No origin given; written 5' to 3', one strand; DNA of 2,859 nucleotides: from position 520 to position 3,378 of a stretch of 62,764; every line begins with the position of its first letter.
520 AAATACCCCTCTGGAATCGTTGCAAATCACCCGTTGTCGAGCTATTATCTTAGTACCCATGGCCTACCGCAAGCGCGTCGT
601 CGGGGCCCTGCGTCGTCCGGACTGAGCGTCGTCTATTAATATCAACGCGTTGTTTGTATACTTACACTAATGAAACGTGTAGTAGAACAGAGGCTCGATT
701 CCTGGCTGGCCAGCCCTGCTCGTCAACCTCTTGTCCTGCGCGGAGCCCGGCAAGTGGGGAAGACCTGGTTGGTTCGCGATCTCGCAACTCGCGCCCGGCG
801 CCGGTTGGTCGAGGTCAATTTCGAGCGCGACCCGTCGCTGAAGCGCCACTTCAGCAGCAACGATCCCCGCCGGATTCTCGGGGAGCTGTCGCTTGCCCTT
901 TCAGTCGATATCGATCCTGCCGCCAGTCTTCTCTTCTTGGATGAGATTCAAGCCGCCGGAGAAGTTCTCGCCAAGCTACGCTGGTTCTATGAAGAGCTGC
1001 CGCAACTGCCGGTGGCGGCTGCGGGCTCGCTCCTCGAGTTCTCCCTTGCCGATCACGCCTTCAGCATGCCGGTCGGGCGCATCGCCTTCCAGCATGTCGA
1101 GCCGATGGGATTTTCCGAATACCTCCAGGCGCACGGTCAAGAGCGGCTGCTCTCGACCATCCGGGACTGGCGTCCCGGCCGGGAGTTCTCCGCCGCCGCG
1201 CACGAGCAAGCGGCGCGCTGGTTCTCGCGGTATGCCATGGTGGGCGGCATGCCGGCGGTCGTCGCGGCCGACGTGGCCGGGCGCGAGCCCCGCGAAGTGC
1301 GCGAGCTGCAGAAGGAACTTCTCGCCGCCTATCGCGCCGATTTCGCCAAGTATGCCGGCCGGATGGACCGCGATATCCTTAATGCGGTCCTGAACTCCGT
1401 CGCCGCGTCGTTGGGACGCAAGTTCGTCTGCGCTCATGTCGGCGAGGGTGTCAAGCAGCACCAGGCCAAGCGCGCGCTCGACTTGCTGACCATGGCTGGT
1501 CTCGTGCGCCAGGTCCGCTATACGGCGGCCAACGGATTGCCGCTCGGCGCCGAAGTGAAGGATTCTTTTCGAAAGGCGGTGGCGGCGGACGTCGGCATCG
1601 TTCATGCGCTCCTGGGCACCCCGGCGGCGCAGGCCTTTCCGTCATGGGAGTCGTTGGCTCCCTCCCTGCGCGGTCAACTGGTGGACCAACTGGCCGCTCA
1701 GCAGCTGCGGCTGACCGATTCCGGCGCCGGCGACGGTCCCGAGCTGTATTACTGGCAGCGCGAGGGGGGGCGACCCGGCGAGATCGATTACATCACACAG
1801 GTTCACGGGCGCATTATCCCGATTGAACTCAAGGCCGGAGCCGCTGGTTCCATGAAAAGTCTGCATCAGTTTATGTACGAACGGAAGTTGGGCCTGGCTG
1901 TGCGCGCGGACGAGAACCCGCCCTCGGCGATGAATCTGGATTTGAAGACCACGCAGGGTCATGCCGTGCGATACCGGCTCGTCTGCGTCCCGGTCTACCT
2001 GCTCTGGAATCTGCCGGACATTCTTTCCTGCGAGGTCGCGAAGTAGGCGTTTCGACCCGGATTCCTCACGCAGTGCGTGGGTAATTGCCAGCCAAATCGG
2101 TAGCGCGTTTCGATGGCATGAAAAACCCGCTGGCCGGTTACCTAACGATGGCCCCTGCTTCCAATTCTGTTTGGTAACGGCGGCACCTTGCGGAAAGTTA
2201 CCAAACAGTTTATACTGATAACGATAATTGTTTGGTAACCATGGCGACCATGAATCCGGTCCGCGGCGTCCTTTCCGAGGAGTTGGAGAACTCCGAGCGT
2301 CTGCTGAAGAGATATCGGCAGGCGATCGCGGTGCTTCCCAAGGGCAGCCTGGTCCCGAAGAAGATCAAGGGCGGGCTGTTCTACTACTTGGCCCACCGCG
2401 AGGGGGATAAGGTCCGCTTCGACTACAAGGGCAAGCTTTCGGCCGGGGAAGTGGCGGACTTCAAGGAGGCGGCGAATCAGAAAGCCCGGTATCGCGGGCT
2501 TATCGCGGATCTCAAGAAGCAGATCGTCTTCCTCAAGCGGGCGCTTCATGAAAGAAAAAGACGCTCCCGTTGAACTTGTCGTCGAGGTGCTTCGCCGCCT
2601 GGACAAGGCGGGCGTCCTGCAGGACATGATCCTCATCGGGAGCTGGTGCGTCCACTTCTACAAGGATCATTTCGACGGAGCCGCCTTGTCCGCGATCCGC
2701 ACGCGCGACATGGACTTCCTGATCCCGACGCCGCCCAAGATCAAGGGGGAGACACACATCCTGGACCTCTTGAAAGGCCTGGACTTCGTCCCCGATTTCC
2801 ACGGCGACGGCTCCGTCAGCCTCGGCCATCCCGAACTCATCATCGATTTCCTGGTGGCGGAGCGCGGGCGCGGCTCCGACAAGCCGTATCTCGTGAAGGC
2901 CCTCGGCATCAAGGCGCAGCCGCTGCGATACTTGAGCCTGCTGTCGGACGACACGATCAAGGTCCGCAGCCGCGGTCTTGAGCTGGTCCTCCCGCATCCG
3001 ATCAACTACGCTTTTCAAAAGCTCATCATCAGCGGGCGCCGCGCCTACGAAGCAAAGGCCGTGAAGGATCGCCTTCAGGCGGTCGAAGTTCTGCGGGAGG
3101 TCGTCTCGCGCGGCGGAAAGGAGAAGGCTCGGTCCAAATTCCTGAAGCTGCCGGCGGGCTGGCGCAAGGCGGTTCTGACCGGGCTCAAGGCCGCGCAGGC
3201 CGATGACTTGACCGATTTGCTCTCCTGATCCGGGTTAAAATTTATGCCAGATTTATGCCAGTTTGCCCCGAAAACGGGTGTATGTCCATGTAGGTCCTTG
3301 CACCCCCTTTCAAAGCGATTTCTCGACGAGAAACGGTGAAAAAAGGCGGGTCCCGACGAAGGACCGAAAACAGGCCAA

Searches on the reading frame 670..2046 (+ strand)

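Call 78: search_protein_families(library=pfam, proteins=[window:670-2046:+], max_evalue=0.00001)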
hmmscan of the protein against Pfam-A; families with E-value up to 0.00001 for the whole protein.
window:670-2046:+ (458 aa): 2 families
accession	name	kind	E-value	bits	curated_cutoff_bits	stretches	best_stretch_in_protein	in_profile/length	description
PF13635.12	DUF4143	-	9.4e-24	84.4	28.1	1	223-390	2-160/160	Domain of unknown function (DUF4143)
PF13173.12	AAA_14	-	1.5e-18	67.5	27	1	18-152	2-129/129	AAA domain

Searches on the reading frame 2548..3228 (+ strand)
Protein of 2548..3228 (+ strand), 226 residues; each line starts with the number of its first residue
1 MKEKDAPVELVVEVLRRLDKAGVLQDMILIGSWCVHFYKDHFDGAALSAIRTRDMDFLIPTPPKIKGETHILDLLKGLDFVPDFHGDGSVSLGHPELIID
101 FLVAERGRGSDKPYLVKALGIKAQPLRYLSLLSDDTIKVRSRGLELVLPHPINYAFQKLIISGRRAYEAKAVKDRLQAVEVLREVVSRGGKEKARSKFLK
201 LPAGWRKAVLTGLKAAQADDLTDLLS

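Call 78: search_protein_families(library=pfam, proteins=[window:2548-3228:+], max_evalue=0.00001)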
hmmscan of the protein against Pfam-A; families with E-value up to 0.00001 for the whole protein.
window:2548-3228:+ (226 aa): 1 family
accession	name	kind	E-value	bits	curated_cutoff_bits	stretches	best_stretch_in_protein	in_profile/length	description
PF12281.14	NTP_transf_8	-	1.1e-23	84.8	26.3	1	11-186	3-202/218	Nucleotidyltransferase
